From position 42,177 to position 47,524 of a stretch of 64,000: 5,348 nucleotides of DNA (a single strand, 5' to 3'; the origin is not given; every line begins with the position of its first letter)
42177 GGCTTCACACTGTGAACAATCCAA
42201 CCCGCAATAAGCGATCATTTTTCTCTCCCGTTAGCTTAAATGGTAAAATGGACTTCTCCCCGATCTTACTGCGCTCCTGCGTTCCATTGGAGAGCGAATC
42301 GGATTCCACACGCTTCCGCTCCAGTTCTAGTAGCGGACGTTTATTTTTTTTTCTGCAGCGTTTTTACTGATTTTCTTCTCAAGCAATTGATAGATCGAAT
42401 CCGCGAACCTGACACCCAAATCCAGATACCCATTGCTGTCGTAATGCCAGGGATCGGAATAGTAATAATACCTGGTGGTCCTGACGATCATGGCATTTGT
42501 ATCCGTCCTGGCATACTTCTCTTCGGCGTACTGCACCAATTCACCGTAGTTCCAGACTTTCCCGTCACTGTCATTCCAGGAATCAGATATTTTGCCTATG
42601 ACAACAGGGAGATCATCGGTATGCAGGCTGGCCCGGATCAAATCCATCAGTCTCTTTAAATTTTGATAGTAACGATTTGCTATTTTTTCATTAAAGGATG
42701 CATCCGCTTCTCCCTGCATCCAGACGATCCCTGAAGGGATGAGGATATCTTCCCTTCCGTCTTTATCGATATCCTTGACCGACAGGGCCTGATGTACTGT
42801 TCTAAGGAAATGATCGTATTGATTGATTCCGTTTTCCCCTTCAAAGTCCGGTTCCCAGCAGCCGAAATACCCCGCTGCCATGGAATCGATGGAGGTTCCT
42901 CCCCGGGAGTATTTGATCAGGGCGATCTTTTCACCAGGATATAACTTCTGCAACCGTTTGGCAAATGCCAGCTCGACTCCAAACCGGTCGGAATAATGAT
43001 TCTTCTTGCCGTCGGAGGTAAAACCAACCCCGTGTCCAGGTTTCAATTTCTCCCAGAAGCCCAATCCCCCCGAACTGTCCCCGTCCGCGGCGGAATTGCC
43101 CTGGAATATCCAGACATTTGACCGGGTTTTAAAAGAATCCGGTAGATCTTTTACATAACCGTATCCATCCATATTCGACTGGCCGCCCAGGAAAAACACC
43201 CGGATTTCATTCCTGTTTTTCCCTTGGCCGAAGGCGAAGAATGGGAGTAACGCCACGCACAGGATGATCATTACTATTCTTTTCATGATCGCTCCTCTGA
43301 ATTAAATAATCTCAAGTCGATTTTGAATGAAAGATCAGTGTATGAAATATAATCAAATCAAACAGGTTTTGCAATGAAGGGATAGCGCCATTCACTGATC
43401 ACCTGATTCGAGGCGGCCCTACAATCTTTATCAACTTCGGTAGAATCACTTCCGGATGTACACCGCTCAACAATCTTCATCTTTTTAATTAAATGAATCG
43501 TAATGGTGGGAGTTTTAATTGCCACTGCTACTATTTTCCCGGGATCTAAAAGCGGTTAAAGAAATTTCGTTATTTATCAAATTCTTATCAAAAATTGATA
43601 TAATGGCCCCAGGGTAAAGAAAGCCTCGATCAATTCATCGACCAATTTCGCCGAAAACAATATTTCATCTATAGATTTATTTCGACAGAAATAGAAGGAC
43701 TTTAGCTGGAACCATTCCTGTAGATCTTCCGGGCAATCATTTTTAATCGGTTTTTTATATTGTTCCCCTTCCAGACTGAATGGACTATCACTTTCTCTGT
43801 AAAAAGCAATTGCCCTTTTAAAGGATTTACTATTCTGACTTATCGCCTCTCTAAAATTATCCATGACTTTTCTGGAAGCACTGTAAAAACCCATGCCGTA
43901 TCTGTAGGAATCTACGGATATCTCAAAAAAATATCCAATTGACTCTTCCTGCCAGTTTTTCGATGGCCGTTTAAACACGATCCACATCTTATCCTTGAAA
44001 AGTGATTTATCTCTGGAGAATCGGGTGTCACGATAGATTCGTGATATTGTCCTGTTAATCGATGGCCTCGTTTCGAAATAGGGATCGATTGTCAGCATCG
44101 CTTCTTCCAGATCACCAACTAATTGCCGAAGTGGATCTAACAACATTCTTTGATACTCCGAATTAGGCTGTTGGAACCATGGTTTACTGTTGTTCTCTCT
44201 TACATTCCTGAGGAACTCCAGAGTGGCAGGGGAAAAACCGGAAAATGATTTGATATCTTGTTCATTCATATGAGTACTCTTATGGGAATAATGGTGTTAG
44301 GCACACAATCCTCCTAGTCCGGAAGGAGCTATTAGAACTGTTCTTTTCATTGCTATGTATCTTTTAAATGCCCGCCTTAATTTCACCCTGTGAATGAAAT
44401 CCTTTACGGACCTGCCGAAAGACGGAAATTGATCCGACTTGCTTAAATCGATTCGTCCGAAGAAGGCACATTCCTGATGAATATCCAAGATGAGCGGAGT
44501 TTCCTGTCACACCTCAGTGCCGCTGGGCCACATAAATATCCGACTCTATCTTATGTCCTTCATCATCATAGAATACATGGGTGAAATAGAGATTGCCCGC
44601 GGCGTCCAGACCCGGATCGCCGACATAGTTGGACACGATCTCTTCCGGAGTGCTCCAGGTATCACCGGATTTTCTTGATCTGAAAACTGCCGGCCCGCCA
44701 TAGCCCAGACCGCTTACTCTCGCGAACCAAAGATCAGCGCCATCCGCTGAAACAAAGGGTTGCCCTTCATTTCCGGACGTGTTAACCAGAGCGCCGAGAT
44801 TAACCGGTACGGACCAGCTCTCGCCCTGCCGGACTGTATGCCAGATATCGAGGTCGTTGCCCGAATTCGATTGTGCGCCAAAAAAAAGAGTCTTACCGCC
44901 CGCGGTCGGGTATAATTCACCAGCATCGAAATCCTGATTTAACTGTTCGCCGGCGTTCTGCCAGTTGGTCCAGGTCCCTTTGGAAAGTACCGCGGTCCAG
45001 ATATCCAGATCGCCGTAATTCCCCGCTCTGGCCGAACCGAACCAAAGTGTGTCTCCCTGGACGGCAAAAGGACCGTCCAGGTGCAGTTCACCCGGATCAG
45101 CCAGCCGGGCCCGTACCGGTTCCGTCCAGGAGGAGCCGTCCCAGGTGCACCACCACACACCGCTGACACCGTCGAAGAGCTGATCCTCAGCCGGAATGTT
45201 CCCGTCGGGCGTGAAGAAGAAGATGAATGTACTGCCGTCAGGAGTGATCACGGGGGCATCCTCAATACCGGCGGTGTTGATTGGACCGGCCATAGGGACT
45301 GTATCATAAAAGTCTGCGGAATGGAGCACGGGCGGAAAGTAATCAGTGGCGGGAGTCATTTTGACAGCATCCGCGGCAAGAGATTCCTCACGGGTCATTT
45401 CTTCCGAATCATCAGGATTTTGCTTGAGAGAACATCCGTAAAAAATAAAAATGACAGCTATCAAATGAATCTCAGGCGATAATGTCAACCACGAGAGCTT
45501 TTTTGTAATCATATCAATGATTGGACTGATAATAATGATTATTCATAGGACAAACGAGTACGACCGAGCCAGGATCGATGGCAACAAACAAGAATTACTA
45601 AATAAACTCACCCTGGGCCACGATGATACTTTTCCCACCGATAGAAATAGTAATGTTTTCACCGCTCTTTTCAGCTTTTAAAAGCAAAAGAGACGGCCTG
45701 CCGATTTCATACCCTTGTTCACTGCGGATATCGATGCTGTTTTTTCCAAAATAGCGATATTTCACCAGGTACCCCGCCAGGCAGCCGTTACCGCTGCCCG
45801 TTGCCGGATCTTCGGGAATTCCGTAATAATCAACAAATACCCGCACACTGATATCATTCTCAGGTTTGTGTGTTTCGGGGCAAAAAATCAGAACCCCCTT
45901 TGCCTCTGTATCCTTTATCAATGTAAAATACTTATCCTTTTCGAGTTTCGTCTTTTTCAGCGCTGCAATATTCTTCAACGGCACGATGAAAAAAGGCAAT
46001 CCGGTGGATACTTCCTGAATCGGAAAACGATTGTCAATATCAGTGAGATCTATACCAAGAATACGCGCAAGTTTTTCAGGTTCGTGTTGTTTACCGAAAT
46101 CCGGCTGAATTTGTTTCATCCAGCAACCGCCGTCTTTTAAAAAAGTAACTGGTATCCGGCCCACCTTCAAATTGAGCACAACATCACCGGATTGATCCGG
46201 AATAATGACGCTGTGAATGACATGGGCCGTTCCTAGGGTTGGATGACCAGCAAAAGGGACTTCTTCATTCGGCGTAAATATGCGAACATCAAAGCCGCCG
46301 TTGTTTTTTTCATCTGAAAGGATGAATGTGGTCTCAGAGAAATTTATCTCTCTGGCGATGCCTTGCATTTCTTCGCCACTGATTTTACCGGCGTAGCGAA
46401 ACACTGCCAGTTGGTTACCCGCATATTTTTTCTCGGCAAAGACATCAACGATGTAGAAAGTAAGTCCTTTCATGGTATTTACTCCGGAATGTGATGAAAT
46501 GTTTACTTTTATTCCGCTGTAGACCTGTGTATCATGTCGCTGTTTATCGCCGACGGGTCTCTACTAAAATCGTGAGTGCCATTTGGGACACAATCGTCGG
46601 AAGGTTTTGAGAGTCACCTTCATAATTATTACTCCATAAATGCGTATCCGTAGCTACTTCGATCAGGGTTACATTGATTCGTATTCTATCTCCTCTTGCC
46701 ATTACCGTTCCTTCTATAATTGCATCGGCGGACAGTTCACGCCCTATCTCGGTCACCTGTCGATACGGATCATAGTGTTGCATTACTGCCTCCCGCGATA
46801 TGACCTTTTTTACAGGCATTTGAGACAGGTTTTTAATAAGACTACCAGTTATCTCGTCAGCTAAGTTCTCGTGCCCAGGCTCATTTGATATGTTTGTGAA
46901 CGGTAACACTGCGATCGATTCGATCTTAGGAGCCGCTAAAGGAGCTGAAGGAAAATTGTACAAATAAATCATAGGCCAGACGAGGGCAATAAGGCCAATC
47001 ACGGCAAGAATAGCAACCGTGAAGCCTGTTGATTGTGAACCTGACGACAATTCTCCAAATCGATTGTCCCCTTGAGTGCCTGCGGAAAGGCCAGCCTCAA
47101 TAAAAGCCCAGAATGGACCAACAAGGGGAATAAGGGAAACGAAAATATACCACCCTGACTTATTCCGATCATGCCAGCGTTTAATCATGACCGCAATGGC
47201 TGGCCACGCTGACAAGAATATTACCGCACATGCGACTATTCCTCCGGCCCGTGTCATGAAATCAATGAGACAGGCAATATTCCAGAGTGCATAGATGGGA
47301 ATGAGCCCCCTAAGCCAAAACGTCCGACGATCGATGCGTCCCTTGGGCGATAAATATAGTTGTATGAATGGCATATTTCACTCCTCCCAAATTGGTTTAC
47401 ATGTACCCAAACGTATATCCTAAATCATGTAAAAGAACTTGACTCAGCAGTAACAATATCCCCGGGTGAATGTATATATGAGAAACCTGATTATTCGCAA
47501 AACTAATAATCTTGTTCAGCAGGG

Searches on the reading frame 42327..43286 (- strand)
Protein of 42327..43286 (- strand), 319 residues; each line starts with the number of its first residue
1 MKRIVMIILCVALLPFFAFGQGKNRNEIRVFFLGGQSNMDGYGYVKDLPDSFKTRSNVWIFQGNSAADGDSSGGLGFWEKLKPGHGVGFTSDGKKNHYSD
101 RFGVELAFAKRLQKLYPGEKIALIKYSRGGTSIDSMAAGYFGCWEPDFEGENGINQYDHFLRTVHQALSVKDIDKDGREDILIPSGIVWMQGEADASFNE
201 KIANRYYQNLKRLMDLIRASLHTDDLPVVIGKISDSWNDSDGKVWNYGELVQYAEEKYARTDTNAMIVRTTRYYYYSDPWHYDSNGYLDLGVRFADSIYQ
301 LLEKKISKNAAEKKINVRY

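Call 9: search_protein_families(library=pfam, proteins=[window:42327-43286:-], max_evalue=0.01)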
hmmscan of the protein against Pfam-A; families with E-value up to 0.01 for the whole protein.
window:42327-43286:- (319 aa): 1 family
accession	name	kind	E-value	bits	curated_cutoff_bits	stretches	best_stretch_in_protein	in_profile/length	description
PF03629.24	SASA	-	5.1e-31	108.5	24.8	1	29-299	3-225/226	Carbohydrate esterase, sialic acid-specific acetylesterase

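Call 26: find_encoding_contigs(protein=window:42327-43286:-, flank=8000, max_places=10)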
Protein window:42327-43286:- (319 aa): 1 contig read that carries it; 1 place shown.
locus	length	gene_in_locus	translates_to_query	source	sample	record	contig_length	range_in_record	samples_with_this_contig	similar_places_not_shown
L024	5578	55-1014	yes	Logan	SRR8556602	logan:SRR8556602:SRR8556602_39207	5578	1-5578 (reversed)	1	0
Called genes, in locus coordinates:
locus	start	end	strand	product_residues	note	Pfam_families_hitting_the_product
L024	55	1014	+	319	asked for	PF03629:SASA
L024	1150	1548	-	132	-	-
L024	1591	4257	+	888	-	PF00933:Glyco_hydro_3, PF01915:Glyco_hydro_3_C, PF07691:PA14, PF14310:Fn3-like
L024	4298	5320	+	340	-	PF04616:Glyco_hydro_43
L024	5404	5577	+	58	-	?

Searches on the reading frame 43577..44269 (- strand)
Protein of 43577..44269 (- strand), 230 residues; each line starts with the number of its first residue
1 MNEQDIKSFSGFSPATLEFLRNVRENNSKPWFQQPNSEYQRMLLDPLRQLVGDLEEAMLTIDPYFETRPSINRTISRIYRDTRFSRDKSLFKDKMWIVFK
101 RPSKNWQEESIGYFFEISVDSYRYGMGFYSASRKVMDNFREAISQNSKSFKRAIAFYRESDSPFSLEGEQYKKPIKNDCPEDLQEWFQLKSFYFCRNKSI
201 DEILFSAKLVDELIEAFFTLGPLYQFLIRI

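Call 9: search_protein_families(library=pfam, proteins=[window:43577-44269:-], max_evalue=0.01)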
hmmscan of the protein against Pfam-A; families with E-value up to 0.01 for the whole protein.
window:43577-44269:- (230 aa): 1 family
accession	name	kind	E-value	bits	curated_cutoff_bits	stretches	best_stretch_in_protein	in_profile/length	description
PF09365.15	DUF2461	-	4e-55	187.4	22.8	1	16-226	2-208/208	Conserved hypothetical protein (DUF2461)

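Call 60: find_encoding_contigs(protein=window:43577-44269:-, flank=10000, max_places=10)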
Protein window:43577-44269:- (230 aa): 2 contigs read that carry it; 1 place shown.
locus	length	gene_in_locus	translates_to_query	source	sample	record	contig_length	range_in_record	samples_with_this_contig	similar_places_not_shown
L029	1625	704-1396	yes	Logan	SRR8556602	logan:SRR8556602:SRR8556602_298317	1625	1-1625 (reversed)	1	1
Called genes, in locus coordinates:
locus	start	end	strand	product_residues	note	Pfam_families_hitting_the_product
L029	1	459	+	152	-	?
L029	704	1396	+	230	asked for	PF09365:DUF2461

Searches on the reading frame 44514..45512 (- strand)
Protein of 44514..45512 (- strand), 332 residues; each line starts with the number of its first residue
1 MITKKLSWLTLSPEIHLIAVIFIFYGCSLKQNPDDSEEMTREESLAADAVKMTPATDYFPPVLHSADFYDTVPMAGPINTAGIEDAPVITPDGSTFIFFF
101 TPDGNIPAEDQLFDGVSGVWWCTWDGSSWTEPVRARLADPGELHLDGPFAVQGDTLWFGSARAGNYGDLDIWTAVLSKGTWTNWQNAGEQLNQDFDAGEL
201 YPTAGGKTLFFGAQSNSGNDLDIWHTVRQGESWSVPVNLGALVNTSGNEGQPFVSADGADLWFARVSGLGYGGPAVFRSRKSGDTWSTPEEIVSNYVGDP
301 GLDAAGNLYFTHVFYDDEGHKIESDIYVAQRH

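Call 9: search_protein_families(library=pfam, proteins=[window:44514-45512:-], max_evalue=0.01)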
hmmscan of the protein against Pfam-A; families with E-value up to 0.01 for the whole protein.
window:44514-45512:- (332 aa): 1 family
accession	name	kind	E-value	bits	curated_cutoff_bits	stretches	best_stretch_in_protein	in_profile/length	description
PF07676.18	PD40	-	2.2e-09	37.5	20.9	2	77-101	4-28/38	WD40-like Beta Propeller Repeat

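Call 59: find_encoding_contigs(protein=window:44514-45512:-, flank=10000, max_places=10)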
Protein window:44514-45512:- (332 aa): no gene with exactly this product is on record in the collection.

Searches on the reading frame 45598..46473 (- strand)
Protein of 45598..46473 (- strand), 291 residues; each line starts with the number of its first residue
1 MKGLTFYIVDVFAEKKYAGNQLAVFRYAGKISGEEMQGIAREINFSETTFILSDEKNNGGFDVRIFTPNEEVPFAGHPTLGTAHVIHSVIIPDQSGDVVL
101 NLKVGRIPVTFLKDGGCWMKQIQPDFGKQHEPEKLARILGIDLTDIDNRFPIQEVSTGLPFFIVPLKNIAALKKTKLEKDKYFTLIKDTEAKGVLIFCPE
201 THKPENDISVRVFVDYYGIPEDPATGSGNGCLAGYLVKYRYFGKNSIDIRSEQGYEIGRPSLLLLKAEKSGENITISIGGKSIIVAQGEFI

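Call 9: search_protein_families(library=pfam, proteins=[window:45598-46473:-], max_evalue=0.01)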
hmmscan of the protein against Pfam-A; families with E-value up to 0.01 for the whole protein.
window:45598-46473:- (291 aa): 1 family
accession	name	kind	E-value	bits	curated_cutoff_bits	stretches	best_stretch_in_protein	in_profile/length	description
PF02567.21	PhzC-PhzF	-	5.9e-60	203.6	27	1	9-288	1-281/281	Phenazine biosynthesis-like protein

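Call 25: find_encoding_contigs(protein=window:45598-46473:-, flank=8000, max_places=10)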
Protein window:45598-46473:- (291 aa): no gene with exactly this product is on record in the collection.

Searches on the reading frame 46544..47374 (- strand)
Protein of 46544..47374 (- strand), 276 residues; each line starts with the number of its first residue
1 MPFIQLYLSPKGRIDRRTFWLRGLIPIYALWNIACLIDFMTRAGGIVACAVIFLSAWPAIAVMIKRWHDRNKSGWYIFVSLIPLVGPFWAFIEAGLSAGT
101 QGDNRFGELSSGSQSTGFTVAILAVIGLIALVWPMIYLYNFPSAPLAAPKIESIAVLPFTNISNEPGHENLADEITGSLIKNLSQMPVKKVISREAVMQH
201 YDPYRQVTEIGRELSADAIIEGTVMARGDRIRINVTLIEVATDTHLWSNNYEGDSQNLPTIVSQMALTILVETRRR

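Call 9: search_protein_families(library=pfam, proteins=[window:46544-47374:-], max_evalue=0.01)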
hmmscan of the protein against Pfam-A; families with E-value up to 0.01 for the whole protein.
window:46544-47374:- (276 aa): 2 families
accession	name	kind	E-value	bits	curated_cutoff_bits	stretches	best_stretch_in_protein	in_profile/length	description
PF05656.20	DUF805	-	3e-22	79.6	25.7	1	7-108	1-111/111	Protein of unknown function (DUF805)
PF17680.6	FlgO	-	0.00089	19.6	22.6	1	204-243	76-115/130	FlgO protein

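Call 15: find_encoding_contigs(protein=window:46544-47374:-, flank=6000, max_places=10)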
Protein window:46544-47374:- (276 aa): no gene with exactly this product is on record in the collection.

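Call 28: find_homologous_proteins(query=window:46544-47374:-, max_evalue=1e-20)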
Query window:46544-47374:- (276 aa): 5 proteins with E <= 1e-20 among 1445 candidates.
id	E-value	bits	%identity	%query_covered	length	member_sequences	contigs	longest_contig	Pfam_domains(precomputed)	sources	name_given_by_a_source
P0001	1.2e-181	620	100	100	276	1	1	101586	PF05656.21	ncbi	-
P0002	3.2e-86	307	48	100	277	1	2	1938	PF05656.21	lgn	-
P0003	2.2e-24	104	47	38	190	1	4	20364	PF05656.21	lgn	-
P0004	1.2e-23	102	47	37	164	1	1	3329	PF05656.21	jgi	jgi:uncharacterized membrane protein YhaH (DUF805 family)/DNA-directed RNA polymerase subunit RPC12/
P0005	4.6e-22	97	41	37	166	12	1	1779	PF05656.21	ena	-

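Call 29: find_encoding_contigs(protein=P0001, flank=10000, max_places=10)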
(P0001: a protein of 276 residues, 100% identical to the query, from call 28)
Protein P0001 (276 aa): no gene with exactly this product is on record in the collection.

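Call 30: find_encoding_contigs(protein=P0002, flank=10000, max_places=10)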
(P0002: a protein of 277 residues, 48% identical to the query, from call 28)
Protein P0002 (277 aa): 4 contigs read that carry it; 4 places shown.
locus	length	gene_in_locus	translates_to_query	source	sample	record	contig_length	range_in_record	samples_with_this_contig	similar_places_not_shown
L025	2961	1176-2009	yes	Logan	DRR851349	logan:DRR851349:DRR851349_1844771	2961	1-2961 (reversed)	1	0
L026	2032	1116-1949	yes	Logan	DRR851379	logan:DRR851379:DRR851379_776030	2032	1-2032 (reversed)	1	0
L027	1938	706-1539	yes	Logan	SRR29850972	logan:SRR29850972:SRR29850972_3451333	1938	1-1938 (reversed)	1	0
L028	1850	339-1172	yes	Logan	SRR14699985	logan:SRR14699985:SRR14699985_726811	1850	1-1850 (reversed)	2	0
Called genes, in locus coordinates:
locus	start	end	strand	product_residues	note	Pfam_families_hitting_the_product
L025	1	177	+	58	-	?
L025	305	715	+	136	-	PF00892:EamA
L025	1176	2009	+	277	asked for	PF05656:DUF805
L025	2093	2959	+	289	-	?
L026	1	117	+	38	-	?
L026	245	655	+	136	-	PF00892:EamA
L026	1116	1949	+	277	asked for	PF05656:DUF805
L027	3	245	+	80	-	?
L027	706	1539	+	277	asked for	PF05656:DUF805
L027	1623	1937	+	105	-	?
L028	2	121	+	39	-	?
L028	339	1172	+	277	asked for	PF05656:DUF805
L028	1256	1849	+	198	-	?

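Call 72: list_cluster_members(proteins=[P0001, P0006])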
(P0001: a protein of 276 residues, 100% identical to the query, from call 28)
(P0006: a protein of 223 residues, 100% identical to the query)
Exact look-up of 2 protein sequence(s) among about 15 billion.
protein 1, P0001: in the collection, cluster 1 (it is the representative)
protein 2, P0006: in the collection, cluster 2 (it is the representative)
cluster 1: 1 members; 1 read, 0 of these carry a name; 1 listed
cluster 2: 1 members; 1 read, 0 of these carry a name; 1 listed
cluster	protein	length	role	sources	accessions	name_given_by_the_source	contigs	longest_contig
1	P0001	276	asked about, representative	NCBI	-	-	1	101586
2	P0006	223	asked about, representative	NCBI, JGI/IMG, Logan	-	-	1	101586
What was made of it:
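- Tried and rejected: Cluster look-up for an accession or organism name: none given (call 72).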
